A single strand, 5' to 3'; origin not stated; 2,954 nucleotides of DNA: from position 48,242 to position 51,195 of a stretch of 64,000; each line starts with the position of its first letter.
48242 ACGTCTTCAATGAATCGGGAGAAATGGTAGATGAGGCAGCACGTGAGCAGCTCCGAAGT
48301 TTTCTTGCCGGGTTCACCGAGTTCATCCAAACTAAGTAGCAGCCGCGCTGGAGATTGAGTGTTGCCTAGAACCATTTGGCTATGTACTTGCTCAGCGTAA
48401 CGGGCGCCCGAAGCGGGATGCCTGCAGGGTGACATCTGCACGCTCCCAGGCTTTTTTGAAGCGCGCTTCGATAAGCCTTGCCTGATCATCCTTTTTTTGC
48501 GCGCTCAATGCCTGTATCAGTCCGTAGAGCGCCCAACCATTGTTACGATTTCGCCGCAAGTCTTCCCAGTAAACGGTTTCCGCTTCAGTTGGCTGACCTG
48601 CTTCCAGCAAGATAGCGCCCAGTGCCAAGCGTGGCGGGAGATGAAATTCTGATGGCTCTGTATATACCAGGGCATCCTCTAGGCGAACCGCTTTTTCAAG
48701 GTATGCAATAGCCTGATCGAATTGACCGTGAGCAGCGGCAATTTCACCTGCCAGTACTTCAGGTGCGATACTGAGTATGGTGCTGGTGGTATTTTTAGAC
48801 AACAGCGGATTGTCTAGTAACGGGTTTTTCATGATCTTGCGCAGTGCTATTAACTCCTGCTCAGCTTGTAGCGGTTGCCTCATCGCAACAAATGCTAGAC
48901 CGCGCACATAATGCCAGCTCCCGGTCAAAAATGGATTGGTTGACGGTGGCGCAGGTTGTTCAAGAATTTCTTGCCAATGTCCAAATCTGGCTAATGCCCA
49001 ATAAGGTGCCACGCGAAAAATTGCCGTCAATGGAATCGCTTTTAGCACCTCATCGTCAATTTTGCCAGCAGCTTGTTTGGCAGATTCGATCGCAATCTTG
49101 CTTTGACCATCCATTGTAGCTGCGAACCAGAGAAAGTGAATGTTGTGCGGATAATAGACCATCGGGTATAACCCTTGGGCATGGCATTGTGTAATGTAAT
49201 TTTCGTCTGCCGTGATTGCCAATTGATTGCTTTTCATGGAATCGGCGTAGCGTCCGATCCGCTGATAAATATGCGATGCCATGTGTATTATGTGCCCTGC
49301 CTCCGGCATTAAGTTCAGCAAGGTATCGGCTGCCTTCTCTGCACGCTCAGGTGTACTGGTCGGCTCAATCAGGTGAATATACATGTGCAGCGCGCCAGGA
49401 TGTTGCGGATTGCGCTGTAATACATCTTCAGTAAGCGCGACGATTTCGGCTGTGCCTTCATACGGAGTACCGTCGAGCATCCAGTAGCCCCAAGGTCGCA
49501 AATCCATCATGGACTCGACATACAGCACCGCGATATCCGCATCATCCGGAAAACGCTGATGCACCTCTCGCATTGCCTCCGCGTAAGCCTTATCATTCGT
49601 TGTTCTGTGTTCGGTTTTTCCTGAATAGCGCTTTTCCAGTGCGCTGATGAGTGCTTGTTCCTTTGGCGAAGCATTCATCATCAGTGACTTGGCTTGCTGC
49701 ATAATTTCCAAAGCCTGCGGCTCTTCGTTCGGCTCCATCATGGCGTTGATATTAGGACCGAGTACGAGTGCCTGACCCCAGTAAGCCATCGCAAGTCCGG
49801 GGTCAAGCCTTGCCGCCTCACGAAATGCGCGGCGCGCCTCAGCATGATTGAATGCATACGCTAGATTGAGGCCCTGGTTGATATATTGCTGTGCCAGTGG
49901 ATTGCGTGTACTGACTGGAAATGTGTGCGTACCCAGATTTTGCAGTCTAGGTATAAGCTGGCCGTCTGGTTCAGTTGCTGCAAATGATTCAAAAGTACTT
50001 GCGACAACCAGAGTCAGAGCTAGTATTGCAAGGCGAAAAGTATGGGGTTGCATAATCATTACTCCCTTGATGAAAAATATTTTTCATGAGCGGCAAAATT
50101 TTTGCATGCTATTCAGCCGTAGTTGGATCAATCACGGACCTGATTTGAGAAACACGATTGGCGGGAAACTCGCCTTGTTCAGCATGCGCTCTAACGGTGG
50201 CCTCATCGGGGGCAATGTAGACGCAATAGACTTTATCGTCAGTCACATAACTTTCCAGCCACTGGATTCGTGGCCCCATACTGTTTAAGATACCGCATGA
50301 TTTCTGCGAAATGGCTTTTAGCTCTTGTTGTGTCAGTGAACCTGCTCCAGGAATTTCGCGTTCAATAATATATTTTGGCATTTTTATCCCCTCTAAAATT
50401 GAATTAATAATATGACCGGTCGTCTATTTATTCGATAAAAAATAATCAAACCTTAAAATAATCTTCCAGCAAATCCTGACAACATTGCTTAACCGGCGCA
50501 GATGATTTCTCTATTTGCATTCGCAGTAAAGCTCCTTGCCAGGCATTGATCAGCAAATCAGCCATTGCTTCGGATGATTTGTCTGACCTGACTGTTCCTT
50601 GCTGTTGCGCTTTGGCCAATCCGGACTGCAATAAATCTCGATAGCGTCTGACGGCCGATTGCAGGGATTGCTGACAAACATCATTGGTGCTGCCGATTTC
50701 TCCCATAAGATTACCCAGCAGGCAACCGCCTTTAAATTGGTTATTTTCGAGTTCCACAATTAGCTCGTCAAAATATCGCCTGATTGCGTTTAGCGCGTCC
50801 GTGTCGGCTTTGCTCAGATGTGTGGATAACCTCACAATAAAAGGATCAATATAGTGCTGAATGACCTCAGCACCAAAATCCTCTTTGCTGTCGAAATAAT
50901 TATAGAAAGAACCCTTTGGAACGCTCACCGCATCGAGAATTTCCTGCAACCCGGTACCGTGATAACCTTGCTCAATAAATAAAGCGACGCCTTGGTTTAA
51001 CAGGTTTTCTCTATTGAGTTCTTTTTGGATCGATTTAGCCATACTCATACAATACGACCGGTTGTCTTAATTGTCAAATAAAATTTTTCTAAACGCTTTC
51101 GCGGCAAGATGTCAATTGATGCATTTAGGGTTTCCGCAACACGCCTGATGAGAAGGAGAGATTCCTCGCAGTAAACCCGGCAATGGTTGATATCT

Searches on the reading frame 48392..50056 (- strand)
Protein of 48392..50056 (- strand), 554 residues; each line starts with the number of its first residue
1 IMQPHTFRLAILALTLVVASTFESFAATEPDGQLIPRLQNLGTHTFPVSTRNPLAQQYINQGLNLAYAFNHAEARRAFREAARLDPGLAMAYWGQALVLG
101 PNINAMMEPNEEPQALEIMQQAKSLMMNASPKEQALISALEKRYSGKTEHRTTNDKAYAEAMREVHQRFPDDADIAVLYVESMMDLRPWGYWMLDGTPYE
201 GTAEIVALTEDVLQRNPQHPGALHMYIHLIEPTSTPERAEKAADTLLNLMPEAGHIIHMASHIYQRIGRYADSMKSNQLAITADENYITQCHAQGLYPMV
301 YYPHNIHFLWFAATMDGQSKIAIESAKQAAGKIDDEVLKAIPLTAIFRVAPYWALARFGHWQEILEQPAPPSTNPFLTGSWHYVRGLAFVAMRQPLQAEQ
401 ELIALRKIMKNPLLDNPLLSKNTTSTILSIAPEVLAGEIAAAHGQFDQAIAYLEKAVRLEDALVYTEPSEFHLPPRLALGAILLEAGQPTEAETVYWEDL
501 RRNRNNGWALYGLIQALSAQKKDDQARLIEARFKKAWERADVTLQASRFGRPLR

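Call 30: search_protein_families(library=pfam, proteins=[window:48392-50056:-], max_evalue=0.00001)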
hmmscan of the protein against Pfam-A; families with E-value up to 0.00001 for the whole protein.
window:48392-50056:- (554 aa): 4 families
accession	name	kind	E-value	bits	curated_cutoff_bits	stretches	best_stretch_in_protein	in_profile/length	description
PF14559.12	TPR_19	-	2.4e-09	37.8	25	0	441-495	2-47/68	Tetratricopeptide repeat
PF07719.23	TPR_2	-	9.9e-09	35.1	27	0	57-87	3-33/34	Tetratricopeptide repeat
PF13181.12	TPR_8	-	5.7e-08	32.7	25.7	0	436-460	7-31/34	Tetratricopeptide repeat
PF13428.12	TPR_14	-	2.5e-07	31.1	23.5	0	476-515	4-43/44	Tetratricopeptide repeat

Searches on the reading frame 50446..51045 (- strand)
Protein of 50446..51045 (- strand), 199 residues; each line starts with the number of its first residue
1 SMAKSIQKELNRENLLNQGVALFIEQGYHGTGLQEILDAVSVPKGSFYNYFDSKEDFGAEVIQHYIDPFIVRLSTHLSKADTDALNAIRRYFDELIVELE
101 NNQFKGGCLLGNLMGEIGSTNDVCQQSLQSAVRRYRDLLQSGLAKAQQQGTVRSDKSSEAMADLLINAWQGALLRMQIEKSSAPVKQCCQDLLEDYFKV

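Call 31: search_protein_families(library=pfam, proteins=[window:50446-51045:-], max_evalue=0.00001)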
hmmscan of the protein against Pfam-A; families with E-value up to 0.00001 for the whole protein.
window:50446-51045:- (199 aa): 3 families
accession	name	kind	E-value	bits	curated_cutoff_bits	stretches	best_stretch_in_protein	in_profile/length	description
PF16925.10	TetR_C_13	-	8.5e-19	68.4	27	1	85-190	2-107/109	Tetracyclin repressor-like, C-terminal domain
PF00440.29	TetR_N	-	1.8e-12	47.3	24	1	15-57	1-43/47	Bacterial regulatory proteins, tetR family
PF21993.1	TetR_C_13_2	-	8.1e-12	45.8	27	1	85-188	2-100/103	Transcriptional regulator LmrA/YxaF-like, C-terminal domain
